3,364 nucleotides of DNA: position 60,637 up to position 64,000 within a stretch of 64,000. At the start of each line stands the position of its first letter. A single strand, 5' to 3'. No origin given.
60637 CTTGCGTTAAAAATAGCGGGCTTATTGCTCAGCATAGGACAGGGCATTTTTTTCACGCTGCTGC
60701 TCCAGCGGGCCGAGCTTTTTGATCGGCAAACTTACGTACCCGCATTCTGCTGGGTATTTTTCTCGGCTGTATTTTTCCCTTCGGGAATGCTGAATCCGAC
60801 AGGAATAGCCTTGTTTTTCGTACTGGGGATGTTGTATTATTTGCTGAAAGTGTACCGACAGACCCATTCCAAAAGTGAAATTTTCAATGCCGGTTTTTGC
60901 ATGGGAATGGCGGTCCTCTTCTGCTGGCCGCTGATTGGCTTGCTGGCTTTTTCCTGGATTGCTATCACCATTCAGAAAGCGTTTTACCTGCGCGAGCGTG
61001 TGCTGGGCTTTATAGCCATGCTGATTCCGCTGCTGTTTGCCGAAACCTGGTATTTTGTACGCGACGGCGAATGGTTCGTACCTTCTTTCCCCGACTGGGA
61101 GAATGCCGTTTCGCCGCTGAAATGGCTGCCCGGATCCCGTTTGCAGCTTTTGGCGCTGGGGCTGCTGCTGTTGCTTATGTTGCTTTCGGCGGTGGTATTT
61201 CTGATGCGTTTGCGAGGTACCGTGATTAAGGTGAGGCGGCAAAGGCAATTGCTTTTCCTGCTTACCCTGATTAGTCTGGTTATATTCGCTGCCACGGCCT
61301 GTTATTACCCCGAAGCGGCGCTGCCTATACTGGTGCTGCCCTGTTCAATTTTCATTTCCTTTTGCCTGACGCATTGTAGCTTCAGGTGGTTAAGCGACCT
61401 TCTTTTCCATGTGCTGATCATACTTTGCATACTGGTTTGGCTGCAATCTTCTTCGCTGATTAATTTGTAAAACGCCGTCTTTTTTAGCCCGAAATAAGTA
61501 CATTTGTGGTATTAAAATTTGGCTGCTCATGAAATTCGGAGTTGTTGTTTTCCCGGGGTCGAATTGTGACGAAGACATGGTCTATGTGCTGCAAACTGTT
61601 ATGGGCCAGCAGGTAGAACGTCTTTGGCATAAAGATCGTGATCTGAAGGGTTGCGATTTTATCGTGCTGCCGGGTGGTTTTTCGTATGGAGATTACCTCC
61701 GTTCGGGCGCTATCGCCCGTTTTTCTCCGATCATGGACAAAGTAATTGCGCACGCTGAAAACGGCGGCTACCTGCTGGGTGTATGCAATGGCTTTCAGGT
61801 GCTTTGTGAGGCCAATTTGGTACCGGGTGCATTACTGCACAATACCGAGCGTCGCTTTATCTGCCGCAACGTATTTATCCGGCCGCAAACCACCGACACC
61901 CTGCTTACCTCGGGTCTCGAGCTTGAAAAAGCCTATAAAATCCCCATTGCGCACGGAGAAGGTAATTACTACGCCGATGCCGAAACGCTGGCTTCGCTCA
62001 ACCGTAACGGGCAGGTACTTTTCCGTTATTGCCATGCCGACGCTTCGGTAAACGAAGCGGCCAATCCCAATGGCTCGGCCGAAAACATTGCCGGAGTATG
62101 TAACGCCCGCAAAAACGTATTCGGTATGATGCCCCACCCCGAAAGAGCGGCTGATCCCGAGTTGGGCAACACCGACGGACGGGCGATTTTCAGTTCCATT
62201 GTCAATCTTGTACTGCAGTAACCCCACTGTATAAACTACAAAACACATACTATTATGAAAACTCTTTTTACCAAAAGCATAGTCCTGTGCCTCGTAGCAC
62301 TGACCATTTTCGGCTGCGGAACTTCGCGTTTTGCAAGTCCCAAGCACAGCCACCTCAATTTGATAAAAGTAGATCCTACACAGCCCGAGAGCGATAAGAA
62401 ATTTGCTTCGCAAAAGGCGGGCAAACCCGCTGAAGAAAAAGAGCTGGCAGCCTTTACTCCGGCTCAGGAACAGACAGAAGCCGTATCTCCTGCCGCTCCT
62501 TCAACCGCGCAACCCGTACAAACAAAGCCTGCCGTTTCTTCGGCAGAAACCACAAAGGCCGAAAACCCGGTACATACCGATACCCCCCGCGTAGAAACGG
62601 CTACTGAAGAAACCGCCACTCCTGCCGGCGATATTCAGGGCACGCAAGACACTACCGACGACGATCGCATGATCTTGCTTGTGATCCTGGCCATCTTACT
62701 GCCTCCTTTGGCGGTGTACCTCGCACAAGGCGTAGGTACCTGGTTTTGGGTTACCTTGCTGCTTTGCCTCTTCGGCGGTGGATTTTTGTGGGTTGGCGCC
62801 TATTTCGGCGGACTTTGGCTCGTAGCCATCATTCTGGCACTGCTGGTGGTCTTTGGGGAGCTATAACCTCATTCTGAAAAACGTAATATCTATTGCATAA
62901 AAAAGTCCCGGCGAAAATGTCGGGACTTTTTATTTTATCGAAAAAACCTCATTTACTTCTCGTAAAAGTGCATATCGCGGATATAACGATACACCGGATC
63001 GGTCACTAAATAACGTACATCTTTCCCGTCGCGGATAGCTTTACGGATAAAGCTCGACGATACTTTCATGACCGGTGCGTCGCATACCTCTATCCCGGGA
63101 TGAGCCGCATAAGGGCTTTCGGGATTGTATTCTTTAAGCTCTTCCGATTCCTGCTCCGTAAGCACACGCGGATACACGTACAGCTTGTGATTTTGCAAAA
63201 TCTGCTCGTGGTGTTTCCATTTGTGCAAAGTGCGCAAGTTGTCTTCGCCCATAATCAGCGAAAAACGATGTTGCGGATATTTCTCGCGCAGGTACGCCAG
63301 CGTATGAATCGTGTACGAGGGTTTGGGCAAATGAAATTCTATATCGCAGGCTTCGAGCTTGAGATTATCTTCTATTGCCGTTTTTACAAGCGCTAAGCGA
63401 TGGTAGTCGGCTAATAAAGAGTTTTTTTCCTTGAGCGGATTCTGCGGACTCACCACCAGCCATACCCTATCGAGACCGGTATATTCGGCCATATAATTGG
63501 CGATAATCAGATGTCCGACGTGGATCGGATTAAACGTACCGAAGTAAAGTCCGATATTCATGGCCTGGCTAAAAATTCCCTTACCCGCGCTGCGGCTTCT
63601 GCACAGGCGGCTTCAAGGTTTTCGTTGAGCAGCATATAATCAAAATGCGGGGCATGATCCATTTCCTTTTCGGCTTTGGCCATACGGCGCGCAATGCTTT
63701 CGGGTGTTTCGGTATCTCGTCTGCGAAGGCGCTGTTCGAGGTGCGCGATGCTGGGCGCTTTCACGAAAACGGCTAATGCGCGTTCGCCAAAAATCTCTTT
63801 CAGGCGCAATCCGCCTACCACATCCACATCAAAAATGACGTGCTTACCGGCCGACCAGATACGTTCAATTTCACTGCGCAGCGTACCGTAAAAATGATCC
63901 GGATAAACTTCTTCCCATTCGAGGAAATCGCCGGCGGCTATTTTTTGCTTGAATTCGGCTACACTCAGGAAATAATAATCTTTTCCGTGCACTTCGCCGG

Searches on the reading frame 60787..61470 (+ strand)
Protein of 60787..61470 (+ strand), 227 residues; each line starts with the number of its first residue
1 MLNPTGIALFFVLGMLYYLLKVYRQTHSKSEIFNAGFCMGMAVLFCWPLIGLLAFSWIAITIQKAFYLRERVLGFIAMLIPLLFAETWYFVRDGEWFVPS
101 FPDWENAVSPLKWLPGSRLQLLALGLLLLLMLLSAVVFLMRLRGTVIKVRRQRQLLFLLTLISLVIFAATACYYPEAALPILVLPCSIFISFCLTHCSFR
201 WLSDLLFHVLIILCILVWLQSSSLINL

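Call 63: search_protein_families(library=pfam, proteins=[window:60787-61470:+], max_evalue=0.00001)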
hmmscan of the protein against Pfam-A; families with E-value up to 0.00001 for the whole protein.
window:60787-61470:+ (227 aa): 1 family
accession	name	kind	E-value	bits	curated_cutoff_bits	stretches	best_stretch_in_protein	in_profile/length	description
PF19992.4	DUF6427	-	7.3e-06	25.9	25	1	10-218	91-292/301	Family of unknown function (DUF6427)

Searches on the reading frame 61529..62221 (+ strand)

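Call 63: search_protein_families(library=pfam, proteins=[window:61529-62221:+], max_evalue=0.00001)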
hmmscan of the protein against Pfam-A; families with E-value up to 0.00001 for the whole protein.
window:61529-62221:+ (230 aa): 2 families
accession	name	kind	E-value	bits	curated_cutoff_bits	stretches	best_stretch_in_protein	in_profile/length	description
PF13507.12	GATase_5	-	1e-42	146.4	27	1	4-210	5-232/260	CobB/CobQ-like glutamine amidotransferase domain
PF07685.20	GATase_3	-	6.7e-09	36.1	27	1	26-95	24-91/196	CobB/CobQ-like glutamine amidotransferase domain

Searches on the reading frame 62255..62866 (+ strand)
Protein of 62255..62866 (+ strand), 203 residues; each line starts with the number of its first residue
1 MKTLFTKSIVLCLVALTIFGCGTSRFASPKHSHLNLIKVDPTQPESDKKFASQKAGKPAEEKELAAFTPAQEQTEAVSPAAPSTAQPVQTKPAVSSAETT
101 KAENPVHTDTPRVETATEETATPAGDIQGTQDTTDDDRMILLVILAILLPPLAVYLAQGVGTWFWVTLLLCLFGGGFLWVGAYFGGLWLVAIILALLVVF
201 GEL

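Call 63: search_protein_families(library=pfam, proteins=[window:62255-62866:+], max_evalue=0.00001)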
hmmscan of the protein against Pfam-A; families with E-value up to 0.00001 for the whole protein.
window:62255-62866:+ (203 aa): 1 family
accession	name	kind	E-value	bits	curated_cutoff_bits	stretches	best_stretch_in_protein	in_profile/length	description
PF01679.22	Pmp3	-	1.3e-08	35.2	22.9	1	140-174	2-36/49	Proteolipid membrane potential modulator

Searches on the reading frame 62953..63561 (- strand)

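Call 63: search_protein_families(library=pfam, proteins=[window:62953-63561:-], max_evalue=0.00001)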
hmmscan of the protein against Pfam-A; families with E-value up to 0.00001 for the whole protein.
window:62953-63561:- (202 aa): 1 family
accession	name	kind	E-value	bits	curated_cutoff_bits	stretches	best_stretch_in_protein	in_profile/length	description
PF01467.32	CTP_transf_like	-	9.5e-19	68.4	21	1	5-156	1-114/133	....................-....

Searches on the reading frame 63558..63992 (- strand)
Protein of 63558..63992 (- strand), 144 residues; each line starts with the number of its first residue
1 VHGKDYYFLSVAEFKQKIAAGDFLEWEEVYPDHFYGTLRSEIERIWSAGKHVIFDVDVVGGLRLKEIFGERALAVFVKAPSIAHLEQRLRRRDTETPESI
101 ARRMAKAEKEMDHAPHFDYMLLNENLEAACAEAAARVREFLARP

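Call 63: search_protein_families(library=pfam, proteins=[window:63558-63992:-], max_evalue=0.00001)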
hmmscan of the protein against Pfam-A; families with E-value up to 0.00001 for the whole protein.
window:63558-63992:- (144 aa): 1 family
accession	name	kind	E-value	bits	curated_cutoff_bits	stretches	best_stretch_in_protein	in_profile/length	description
PF00625.27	Guanylate_kin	-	1.1e-31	110.4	25.2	1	2-134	47-176/182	Guanylate kinase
